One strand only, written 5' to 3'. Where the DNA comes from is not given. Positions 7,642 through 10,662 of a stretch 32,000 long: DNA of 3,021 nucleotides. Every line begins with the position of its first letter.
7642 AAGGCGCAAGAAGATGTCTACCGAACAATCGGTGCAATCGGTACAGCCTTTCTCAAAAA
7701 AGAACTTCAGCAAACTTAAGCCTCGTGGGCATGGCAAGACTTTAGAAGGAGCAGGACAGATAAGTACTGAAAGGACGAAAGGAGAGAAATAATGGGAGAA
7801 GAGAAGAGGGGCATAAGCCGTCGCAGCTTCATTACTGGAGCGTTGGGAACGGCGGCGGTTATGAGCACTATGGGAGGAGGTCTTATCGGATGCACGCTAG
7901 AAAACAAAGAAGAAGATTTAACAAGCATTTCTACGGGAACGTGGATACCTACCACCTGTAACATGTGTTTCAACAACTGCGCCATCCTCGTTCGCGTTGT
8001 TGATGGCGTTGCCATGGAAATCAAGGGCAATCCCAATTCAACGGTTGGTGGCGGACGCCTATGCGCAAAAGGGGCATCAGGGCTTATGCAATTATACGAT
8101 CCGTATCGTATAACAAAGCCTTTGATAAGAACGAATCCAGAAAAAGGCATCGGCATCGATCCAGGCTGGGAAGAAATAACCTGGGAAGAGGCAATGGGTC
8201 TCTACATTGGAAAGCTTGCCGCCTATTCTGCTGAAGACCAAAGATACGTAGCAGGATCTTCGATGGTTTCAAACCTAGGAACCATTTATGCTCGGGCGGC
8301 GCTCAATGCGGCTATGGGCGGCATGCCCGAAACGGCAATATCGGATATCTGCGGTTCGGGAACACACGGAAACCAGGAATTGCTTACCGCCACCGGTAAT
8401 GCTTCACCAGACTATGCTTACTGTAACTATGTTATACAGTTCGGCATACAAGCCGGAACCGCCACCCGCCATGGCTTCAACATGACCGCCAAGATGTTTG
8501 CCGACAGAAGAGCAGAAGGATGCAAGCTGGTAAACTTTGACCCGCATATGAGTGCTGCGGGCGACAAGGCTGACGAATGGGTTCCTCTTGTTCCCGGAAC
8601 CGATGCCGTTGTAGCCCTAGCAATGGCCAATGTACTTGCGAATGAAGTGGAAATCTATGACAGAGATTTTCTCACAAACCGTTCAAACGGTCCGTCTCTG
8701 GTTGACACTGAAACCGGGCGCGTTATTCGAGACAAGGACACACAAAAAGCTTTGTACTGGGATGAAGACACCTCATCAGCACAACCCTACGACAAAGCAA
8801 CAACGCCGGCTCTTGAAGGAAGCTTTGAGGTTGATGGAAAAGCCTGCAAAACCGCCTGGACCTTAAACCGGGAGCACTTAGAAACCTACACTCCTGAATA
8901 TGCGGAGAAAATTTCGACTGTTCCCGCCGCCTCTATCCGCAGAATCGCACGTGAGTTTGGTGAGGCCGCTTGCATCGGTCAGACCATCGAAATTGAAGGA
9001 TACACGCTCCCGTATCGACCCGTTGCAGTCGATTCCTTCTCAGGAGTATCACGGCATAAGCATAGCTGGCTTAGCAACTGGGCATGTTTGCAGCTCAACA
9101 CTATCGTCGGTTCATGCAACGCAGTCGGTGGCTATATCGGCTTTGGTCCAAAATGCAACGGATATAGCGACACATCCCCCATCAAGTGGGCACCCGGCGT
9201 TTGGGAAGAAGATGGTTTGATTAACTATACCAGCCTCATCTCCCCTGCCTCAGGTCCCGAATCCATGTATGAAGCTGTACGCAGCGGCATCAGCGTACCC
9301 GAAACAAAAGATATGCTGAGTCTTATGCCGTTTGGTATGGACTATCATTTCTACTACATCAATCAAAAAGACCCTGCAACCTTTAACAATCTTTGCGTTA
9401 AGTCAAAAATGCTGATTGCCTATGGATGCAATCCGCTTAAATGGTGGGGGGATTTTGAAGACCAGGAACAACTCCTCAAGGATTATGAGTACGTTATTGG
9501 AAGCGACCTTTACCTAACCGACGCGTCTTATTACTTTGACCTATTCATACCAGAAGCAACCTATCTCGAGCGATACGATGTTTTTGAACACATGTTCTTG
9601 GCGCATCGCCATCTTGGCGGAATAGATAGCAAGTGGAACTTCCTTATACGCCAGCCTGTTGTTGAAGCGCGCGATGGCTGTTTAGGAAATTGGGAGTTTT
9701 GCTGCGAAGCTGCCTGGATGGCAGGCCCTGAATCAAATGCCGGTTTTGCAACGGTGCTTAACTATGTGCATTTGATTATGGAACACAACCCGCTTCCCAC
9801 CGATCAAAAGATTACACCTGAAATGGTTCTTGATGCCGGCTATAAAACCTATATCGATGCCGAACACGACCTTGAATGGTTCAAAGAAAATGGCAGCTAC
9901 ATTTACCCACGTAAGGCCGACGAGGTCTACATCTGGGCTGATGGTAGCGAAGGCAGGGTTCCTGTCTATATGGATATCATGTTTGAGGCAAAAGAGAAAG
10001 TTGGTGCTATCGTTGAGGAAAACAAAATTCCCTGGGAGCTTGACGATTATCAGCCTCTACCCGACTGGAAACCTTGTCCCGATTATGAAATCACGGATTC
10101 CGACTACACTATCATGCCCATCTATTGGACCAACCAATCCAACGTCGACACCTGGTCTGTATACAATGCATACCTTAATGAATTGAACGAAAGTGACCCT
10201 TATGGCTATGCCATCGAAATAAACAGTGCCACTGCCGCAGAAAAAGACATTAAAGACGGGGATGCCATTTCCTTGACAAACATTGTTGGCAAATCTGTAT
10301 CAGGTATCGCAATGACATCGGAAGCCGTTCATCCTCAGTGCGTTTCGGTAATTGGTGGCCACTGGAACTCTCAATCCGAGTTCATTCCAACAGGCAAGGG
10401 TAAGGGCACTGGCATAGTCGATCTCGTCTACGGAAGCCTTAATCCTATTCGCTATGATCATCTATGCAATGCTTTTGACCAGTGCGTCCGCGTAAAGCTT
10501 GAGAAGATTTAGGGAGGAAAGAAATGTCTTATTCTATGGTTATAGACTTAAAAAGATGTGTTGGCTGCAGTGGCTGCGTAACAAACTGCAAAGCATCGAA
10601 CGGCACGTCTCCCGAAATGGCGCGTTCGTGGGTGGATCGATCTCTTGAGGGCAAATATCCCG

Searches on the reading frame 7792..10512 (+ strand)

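Call 38: search_protein_families(library=pfam, proteins=[window:7792-10512:+], max_evalue=0.00001)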
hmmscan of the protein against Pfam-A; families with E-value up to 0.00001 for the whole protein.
window:7792-10512:+ (906 aa): 3 families
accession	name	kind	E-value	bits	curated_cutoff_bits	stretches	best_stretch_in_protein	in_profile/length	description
PF04879.21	Molybdop_Fe4S4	-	1.1e-13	51.3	22.7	1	51-102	3-54/55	Molybdopterin oxidoreductase Fe4S4 domain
PF00384.28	Molybdopterin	-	5.9e-13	49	24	1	106-607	1-329/353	Molybdopterin oxidoreductase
PF01568.27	Molydop_binding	-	1.4e-08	35.1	26.8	1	781-859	5-82/110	Molydopterin dinucleotide binding domain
